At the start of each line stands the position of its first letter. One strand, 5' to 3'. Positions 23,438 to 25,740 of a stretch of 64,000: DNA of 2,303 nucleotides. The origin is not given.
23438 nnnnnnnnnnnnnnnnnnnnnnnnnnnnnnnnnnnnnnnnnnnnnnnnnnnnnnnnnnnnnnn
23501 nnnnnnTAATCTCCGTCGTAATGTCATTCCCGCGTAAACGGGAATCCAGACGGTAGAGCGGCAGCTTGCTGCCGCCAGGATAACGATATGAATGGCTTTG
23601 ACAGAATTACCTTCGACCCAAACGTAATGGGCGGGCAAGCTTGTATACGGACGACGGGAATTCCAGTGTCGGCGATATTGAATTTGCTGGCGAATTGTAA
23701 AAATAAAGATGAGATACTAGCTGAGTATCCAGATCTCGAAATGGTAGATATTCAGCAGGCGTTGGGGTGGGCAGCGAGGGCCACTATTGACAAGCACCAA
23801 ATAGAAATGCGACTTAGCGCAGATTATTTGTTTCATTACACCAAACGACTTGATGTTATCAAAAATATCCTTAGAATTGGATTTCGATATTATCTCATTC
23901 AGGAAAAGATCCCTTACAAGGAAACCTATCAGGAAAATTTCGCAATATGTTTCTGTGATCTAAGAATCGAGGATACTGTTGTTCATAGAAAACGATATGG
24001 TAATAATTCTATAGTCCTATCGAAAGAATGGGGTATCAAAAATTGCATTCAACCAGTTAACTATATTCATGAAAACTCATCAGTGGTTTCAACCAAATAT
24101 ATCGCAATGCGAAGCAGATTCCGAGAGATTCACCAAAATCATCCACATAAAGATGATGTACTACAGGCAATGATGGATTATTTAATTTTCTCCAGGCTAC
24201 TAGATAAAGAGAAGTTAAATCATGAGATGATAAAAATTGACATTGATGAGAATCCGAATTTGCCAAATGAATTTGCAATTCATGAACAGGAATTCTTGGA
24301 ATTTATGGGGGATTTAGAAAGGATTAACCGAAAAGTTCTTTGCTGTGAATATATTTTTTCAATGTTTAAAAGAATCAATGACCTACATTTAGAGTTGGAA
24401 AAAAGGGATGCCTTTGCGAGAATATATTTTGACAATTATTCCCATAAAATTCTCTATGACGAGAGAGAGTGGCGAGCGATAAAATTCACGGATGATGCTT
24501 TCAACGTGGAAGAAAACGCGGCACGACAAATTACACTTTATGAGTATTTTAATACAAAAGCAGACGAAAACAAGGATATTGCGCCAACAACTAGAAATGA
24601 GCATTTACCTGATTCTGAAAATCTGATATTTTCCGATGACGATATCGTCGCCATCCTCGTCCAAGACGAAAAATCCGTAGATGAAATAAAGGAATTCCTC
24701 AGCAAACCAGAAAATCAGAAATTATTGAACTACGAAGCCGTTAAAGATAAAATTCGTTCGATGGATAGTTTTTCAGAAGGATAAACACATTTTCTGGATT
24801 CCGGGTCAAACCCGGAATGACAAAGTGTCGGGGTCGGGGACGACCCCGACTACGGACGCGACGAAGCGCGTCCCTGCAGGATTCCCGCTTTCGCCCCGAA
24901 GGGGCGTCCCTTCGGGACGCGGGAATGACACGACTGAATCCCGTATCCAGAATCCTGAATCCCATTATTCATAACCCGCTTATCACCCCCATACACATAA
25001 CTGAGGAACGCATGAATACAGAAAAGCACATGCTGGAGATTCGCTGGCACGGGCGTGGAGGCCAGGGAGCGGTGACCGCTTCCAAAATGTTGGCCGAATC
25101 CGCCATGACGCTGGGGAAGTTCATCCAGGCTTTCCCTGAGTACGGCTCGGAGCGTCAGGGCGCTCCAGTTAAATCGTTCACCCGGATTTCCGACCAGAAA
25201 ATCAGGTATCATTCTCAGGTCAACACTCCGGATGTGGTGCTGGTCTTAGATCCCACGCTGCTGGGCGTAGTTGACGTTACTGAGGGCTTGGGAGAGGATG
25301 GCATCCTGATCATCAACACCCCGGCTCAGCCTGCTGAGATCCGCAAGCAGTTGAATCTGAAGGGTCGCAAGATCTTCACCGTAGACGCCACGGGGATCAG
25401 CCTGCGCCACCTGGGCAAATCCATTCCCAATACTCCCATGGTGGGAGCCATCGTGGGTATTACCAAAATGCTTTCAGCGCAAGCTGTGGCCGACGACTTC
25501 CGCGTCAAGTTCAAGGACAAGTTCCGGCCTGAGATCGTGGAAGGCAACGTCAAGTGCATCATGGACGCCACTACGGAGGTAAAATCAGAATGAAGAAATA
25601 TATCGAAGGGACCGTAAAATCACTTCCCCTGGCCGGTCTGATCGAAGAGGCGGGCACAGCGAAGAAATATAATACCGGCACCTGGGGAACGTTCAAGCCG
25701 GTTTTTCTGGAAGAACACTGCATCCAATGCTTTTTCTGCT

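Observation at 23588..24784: AT-rich gene encoding a DUF433 (antitoxin-like) domain fused to a roughly 330-aa unknown domain, flanked by inverted REP-like elements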

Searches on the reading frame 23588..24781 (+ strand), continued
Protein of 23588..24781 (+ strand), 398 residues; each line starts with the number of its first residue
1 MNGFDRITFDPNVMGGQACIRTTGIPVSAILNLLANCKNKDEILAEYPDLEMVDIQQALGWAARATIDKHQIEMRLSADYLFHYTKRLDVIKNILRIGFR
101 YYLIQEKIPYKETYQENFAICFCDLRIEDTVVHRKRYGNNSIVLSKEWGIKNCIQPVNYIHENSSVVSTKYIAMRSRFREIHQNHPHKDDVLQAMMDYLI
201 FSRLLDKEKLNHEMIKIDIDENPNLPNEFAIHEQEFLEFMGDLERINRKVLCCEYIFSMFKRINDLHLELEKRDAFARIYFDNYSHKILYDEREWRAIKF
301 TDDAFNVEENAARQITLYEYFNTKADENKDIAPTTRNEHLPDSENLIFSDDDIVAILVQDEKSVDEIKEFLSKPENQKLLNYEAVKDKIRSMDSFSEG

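Call 61: search_protein_families(library=pfam, alignment_id=A2, max_evalue=1)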
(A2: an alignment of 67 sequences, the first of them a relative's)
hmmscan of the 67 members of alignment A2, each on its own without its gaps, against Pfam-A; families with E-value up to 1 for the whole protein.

A. member 1, P0001 (398 aa): 4 families
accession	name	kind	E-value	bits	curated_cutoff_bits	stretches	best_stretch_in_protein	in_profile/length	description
PF04255.20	DUF433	-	2.8e-18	65.9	23.6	1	7-60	1-54/56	Protein of unknown function (DUF433)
PF10899.13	AbiGi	-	5.9e-14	52.9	22.4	2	119-169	30-80/185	Putative abortive phage resistance protein AbiGi, antitoxin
PF20912.2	RPC3_helical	-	0.13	13.1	27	1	360-390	22-52/64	DNA-directed RNA polymerase III subunit RPC3, helical hairpin domain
PF00301.25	Rubredoxin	-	0.21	12.1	23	1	317-342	8-33/47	Rubredoxin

B. families by the number of members that match (of 67 scanned): 36 families (the first 25 are shown)
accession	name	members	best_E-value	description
PF10899.13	AbiGi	67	1.7e-40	Putative abortive phage resistance protein AbiGi, antitoxin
PF04255.20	DUF433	2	1.7e-21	Protein of unknown function (DUF433)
PF24903.1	OB_MEIOB_N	1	0.00066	MEIOB, N-terminal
PF23355.1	IFT52_GIFT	1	0.0059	IFT52 GIFT domain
PF00660.22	SRP1_TIP1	1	0.017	Seripauperin and TIP1 family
PF13274.11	SocA_Panacea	1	0.028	Antitoxin SocA-like, Panacea domain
PF19979.4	DUF6415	1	0.048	Family of unknown function (DUF6415)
PF04983.23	RNA_pol_Rpb1_3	1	0.05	RNA polymerase Rpb1, domain 3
PF09365.15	DUF2461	1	0.057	Conserved hypothetical protein (DUF2461)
PF17324.7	BLI1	1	0.059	BLOC-1 interactor 1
PF17514.7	DUF5442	1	0.06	Family of unknown function (DUF5442)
PF14054.11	DUF4249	1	0.064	Domain of unknown function (DUF4249)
PF18373.7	Spectrin_2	1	0.067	Spectrin like domain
PF08936.15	CsoSCA_C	1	0.087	Carboxysome Shell Carbonic Anhydrase, C-terminal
PF15780.11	ASH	1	0.088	Abnormal spindle-like microcephaly-assoc'd, ASPM-SPD-2-Hydin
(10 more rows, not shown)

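Call 87: search_protein_representatives(protein=window:23588-24781:+)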
Query: 398 residues. Proteins with E-value up to 0.001 (for the whole library): 4667; up to 1e-10: 260; up to 1e-30: 40. The best 150 are listed.
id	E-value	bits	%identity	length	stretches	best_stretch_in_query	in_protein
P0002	9.3e-99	347.5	58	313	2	67-304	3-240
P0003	7.4e-66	239.2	40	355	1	44-397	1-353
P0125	3.9e-62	227.0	43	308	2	74-312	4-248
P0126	3.7e-59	217.2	44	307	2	74-304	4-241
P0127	1.1e-52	195.9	41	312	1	74-372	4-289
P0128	3.7e-52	194.1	41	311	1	75-365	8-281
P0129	2.2e-51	191.6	46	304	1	74-396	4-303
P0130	4.7e-51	190.5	55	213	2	160-304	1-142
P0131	8.1e-51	189.7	43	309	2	73-300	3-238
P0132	6.5e-49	183.5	41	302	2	74-307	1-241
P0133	1.0e-48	182.8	39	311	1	74-397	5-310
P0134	6.0e-48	180.3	59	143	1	120-257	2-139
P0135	6.5e-48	180.2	43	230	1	74-294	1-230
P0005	1.4e-46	175.7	38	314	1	75-390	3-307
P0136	2.4e-46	175.0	37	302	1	75-397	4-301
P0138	2.2e-44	168.5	36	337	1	74-371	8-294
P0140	4.8e-42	160.8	56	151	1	3-146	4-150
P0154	2.0e-33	132.5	40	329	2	74-301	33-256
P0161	7.2e-29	117.5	36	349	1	77-299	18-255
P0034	4.5e-20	88.5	33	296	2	75-299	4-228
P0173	2.7e-16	76.1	35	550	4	67-168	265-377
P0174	5.3e-16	75.1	44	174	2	5-67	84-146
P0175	6.5e-16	74.8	36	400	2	70-167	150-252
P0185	1.1e-14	70.8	44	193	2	2-68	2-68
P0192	4.2e-14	68.9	42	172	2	6-64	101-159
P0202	8.2e-14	67.9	45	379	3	80-165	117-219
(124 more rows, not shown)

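Call 88: search_protein_families(library=pfam, proteins=[P0140, P0173, P0175, P0202, P0154, P0161, P0138, P0174, P0185, P0192], max_evalue=0.01)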
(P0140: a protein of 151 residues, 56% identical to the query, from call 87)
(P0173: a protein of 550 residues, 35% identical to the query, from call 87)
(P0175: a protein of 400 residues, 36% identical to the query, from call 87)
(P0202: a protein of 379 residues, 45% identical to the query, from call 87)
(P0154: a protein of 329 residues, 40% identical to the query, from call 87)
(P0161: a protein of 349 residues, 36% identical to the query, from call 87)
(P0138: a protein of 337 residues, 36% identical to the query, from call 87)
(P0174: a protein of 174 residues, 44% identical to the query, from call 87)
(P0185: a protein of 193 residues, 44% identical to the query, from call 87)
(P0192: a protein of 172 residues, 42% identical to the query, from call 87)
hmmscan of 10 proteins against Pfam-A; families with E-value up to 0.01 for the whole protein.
P0140 (151 aa): 2 families
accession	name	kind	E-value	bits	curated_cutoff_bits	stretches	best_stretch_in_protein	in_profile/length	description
PF04255.20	DUF433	-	1.1e-20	73.6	23.6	1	8-63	1-56/56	Protein of unknown function (DUF433)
PF10899.13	AbiGi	-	0.0035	17.8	22.4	1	119-151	26-58/185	Putative abortive phage resistance protein AbiGi, antitoxin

P0173 (550 aa): 1 family
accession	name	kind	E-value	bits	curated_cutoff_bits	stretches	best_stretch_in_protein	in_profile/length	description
PF10899.13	AbiGi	-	9.2e-45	153.4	22.4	2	47-230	9-184/185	Putative abortive phage resistance protein AbiGi, antitoxin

P0175 (400 aa): 1 family
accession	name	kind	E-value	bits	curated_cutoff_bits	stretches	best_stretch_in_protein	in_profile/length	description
PF10899.13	AbiGi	-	9.2e-19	68.6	22.4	1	179-359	3-180/185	Putative abortive phage resistance protein AbiGi, antitoxin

P0202 (379 aa): 1 family
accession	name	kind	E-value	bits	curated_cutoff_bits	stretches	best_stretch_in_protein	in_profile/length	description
PF10899.13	AbiGi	-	4.2e-20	73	22.4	1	167-324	24-146/185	Putative abortive phage resistance protein AbiGi, antitoxin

P0154 (329 aa): 1 family
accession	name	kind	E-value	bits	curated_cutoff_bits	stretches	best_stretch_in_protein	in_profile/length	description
PF10899.13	AbiGi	-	3.4e-18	66.7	22.4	1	78-291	30-184/185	Putative abortive phage resistance protein AbiGi, antitoxin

P0161 (349 aa): 1 family
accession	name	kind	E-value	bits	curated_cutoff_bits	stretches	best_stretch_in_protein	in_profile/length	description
PF10899.13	AbiGi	-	1.7e-12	48.2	22.4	1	63-122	31-90/185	Putative abortive phage resistance protein AbiGi, antitoxin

P0138 (337 aa): 1 family
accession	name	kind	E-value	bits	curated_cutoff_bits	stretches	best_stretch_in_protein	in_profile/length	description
PF10899.13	AbiGi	-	8.4e-18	65.5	22.4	1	53-279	30-182/185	Putative abortive phage resistance protein AbiGi, antitoxin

P0174 (174 aa): 1 family
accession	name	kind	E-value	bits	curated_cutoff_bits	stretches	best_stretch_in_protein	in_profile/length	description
PF04255.20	DUF433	-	6.5e-42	141.6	23.6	2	86-140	1-55/56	Protein of unknown function (DUF433)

P0185 (193 aa): 1 family
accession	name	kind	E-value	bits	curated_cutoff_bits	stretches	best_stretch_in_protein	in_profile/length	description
PF04255.20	DUF433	-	1.4e-42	143.8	23.6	2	7-62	1-56/56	Protein of unknown function (DUF433)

P0192 (172 aa): 2 families
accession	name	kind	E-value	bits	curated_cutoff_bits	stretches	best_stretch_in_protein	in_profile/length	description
PF04255.20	DUF433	-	8.6e-44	147.6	23.6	2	15-70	1-56/56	Protein of unknown function (DUF433)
PF13340.11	DUF4096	-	0.0025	18.4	34.3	0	24-56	22-54/76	Putative transposase of IS4/5 family (DUF4096)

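Call 90: find_encoding_contigs(protein=P0140, flank=4000, max_places=3)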
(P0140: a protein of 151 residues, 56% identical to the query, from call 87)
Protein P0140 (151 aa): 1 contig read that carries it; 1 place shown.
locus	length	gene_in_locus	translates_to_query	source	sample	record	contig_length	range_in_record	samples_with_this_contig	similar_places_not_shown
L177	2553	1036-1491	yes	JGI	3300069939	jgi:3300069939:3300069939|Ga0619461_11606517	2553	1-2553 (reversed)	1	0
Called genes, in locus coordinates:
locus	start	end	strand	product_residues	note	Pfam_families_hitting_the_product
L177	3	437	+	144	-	?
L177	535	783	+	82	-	-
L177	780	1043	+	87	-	PF05016:ParE_toxin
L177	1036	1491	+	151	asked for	PF04255:DUF433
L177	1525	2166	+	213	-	-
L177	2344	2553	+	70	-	?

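Call 91: find_encoding_contigs(protein=P0130, flank=4000, max_places=3)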
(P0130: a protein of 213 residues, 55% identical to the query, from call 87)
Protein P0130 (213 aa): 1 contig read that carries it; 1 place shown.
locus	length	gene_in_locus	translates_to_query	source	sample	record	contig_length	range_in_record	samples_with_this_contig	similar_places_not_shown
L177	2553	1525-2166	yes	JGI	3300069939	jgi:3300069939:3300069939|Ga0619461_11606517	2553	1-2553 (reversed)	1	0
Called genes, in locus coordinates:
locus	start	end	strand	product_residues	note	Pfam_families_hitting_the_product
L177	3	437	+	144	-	?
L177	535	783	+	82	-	-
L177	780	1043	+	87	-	PF05016:ParE_toxin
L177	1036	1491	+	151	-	PF04255:DUF433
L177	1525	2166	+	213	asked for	-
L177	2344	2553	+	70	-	?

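Call 97: find_encoding_contigs(protein=P0049, flank=4000, max_places=3)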
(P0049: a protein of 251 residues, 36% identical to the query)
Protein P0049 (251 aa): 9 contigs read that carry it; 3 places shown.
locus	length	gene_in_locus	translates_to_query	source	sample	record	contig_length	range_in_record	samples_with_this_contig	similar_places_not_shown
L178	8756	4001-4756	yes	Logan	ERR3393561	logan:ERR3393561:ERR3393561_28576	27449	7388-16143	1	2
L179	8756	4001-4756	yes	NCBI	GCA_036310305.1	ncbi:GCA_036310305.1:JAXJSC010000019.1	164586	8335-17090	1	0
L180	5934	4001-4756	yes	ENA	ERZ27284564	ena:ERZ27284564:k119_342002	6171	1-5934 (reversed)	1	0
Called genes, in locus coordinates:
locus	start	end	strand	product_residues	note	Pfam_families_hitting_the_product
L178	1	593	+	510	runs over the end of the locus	-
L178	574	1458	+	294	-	PF00248:Aldo_ket_red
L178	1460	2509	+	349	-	-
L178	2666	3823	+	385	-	PF13173:AAA_14, PF13635:DUF4143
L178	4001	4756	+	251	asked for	PF10899:AbiGi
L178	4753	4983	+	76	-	PF04230:PS_pyruv_trans (weak)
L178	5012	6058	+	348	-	PF01757:Acyl_transf_3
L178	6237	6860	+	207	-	-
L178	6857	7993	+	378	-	PF04230:PS_pyruv_trans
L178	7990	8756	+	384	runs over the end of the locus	PF14897:EpsG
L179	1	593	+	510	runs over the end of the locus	-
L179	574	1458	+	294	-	PF00248:Aldo_ket_red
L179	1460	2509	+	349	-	-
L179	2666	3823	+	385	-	PF13173:AAA_14, PF13635:DUF4143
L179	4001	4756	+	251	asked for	PF10899:AbiGi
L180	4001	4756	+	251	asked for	PF10899:AbiGi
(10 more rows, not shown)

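Call 98: find_encoding_contigs(protein=P0034, flank=5000, max_places=2)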
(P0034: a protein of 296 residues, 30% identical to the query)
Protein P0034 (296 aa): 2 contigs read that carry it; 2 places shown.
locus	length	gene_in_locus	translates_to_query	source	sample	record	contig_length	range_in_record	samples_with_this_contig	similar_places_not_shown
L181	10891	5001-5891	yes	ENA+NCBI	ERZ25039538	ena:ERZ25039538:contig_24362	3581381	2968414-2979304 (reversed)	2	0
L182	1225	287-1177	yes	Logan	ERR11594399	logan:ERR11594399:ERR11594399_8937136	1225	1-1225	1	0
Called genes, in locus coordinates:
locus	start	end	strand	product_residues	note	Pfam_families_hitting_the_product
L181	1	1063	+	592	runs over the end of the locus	PF00270:DEAD, PF04851:ResIII (weak), PF00271:Helicase_C, PF16124:RecQ_Zn_bind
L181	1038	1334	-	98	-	-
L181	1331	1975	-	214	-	PF01053:Cys_Met_Meta_PP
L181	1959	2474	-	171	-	PF01053:Cys_Met_Meta_PP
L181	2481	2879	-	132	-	PF01850:PIN (weak)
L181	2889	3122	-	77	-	-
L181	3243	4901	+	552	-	PF01039:Carboxyl_trans, PF03255:ACCA (faint)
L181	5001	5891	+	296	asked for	PF10899:AbiGi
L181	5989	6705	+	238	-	-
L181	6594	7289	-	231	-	PF13505:OMP_b-brl, PF13568:OMP_b-brl_2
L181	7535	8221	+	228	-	-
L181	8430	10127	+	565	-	PF10602:RPN7 (faint), PF13181:TPR_8 (faint), PF13424:TPR_12 (weak), PF17874:TPR_MalT (weak), PF13424:TPR_12, PF17874:TPR_MalT, PF13424:TPR_12 (weak), PF00196:GerE (weak), +9 more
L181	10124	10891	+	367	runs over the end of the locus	PF18962:Por_Secre_tail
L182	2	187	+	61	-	?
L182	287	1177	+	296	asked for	PF10899:AbiGi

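Call 106: find_related_loci(query=A1, collection=viral_contigs, flank=5000)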
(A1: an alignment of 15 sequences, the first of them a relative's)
Query A1 (398 aa) in viral_contigs; peptide patterns used: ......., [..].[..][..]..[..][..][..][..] (x = any residue, [..] = any of these).
90 stretches matched a pattern; 18 encode a relative of the query (tblastn E <= 1e-3); 18 distinct loci.
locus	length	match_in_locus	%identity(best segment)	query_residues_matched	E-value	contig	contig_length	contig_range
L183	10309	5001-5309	34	69-169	2e-13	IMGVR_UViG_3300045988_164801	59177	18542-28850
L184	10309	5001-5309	34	69-169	2e-12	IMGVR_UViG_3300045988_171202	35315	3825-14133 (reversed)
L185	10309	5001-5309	34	69-169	2e-12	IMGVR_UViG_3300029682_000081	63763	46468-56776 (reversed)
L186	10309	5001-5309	34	69-169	2e-12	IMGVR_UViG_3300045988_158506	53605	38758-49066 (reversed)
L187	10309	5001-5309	34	69-169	2e-12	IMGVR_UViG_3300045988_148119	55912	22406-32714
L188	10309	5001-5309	34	69-169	2e-12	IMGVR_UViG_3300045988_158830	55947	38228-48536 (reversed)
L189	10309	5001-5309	34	69-169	2e-12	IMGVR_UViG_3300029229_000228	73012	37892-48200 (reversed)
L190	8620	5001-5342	32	72-167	5e-11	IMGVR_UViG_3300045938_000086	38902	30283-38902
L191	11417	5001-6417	35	69-168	6e-11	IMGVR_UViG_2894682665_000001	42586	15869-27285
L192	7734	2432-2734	35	76-166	6e-11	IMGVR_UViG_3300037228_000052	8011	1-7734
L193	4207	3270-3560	34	69-164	1e-10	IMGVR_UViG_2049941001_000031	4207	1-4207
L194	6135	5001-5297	34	72-164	3e-10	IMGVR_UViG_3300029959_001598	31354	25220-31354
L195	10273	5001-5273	33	76-164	5e-10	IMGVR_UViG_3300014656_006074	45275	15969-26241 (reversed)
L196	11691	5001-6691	25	70-375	7e-10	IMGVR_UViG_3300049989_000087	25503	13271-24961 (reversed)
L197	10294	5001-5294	32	76-169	2e-9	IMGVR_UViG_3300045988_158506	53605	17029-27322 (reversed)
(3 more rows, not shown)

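Call 107: search_protein_families(library=phrogs, proteins=[window:23588-24781:+, L089:4919-5542:+], max_evalue=0.01)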
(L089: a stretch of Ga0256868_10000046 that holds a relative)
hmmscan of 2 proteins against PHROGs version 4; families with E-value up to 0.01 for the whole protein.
window:23588-24781:+ (398 aa): 2 families
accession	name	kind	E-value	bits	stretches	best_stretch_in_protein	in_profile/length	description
phrog_13416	-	unknown function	3.5e-21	76.8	2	75-193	2-121/260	-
phrog_11928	-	unknown function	2.2e-06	28.4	1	5-63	5-63/74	-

L089:4919-5542:+ (208 aa): 0 families

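Call 111: search_protein_families(library=pfam, proteins=[L177:535-780:+, L177:780-1040:+], max_evalue=0.001)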
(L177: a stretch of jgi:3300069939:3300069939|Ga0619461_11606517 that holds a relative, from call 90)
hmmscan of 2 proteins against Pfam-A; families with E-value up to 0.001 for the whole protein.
L177:535-780:+ (82 aa): 0 families

L177:780-1040:+ (87 aa): 1 family
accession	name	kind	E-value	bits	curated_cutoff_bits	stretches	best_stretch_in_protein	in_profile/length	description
PF05016.21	ParE_toxin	-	5e-11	43.5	23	1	6-85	1-89/89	ParE toxin of type II toxin-antitoxin system, parDE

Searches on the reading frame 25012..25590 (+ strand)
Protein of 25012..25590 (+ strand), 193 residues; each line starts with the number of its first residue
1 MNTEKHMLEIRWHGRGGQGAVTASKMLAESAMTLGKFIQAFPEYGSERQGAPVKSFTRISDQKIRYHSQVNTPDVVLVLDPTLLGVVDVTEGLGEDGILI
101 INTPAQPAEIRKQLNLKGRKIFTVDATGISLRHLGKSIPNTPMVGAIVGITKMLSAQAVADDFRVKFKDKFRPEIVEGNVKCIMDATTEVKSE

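Call 111: search_protein_families(library=pfam, proteins=[window:25012-25590:+], max_evalue=0.001)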
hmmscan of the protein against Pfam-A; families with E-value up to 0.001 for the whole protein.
window:25012-25590:+ (193 aa): 1 family
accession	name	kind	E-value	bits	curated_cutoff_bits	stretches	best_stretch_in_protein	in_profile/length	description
PF01558.24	POR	-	5.4e-42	144.3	27.4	1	16-186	1-171/173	Pyruvate ferredoxin/flavodoxin oxidoreductase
